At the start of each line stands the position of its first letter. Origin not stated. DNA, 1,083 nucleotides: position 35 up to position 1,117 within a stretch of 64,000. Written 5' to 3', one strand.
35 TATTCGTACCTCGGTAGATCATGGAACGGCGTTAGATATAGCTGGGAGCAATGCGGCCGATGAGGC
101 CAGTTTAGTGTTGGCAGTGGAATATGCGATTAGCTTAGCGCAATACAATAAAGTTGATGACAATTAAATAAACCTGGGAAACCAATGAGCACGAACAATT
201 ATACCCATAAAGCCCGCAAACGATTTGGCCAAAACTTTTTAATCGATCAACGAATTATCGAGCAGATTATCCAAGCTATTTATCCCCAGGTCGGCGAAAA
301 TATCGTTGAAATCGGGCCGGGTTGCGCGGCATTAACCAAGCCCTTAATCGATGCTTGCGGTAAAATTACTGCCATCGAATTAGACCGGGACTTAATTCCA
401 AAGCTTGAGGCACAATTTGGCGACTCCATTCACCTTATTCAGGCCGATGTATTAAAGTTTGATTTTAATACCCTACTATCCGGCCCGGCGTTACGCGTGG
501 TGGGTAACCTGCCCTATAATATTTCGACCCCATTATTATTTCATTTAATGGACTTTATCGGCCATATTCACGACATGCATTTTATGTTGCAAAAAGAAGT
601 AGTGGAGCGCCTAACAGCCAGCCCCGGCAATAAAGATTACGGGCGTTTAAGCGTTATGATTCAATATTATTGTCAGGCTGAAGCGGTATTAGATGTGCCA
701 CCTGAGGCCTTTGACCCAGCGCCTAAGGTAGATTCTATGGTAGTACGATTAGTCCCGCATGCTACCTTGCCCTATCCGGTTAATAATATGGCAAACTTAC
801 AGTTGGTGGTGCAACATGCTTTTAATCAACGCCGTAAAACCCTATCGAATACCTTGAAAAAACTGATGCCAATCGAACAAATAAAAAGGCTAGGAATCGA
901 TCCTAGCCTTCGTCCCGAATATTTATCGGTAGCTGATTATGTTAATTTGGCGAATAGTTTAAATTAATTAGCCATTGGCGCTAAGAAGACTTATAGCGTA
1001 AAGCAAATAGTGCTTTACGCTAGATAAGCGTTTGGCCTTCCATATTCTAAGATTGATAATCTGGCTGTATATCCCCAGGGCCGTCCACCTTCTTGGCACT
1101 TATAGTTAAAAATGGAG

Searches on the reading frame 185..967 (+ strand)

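Call 29: search_protein_families(library=pfam, proteins=[window:185-967:+], max_evalue=0.001)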
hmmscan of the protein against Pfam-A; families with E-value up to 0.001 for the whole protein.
window:185-967:+ (260 aa): 1 family
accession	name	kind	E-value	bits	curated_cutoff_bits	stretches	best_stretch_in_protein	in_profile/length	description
PF00398.26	RrnaAD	-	2.1e-74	250.4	24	1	8-259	2-261/263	Ribosomal RNA adenine dimethylase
